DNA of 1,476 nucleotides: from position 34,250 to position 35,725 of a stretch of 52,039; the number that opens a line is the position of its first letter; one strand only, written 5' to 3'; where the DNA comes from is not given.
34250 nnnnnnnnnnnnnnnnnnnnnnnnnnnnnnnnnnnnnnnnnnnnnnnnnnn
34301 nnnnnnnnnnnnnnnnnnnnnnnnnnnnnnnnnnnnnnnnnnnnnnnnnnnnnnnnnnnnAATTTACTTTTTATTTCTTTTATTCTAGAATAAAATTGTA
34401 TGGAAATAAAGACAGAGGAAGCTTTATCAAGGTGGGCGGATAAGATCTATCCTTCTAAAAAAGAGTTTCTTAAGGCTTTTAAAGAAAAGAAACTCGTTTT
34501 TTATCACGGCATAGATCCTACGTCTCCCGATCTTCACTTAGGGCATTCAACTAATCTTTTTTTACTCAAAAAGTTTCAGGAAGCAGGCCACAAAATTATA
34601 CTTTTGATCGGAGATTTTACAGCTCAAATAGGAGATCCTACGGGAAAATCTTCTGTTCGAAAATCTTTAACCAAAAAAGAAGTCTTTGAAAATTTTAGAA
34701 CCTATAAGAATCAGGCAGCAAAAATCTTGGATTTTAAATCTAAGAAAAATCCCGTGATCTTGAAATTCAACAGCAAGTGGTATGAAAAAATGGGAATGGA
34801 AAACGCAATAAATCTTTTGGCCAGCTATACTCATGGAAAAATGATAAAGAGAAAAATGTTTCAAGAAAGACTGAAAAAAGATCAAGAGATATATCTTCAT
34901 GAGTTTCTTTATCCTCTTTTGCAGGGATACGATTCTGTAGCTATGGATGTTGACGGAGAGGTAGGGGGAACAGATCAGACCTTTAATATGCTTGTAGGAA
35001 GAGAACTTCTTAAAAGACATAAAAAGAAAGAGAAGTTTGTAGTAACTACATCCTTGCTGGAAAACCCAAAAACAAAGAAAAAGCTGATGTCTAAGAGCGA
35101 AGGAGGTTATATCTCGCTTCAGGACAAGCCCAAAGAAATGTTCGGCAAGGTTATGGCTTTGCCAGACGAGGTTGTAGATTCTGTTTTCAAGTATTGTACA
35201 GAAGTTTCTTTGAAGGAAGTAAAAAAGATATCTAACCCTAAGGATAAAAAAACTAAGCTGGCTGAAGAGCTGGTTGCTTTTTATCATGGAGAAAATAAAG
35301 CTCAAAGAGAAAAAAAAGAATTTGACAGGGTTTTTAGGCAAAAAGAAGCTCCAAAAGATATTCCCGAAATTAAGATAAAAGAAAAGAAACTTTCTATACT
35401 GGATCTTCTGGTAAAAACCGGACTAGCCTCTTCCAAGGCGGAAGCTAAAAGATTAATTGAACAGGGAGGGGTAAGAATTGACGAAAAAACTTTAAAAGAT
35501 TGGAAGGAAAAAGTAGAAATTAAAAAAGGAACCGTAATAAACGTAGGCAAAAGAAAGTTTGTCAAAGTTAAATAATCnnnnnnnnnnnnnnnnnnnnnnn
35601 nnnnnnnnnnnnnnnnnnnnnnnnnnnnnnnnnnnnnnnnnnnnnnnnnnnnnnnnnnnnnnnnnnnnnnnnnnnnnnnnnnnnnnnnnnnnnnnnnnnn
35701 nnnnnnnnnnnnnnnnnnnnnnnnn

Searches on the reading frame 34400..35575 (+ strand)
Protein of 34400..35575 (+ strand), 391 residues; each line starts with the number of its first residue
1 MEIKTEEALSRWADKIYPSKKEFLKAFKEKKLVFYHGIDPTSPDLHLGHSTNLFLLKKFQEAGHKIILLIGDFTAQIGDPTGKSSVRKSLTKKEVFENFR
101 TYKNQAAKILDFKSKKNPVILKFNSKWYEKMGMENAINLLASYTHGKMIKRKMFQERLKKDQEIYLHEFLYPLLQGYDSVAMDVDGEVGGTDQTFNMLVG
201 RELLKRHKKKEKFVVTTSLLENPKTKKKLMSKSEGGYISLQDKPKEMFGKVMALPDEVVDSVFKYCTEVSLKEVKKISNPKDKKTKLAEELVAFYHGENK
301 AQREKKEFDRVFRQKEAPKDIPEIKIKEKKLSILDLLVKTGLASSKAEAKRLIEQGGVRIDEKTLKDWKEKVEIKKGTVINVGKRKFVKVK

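Call 26: search_protein_families(library=pfam, proteins=[window:34400-35575:+], max_evalue=0.001)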
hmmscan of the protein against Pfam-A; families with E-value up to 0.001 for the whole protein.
window:34400-35575:+ (391 aa): 4 families
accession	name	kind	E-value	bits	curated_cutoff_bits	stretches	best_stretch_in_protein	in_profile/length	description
PF00579.31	tRNA-synt_1b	-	3e-64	217.6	21.1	1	29-299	3-273/292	tRNA synthetases class I (W and Y)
PF22421.1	SYY_C-terminal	-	1.4e-10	41.3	27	1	316-388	4-81/83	Tyrosine--tRNA ligase SYY-like C-terminal domain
PF01479.30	S4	-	2.6e-08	33.9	22.8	1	335-373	5-43/48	S4 domain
PF16714.10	TyrRSs_C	-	0.00051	20.3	30.6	0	332-364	22-54/120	Tyrosyl-tRNA synthetase C-terminal domain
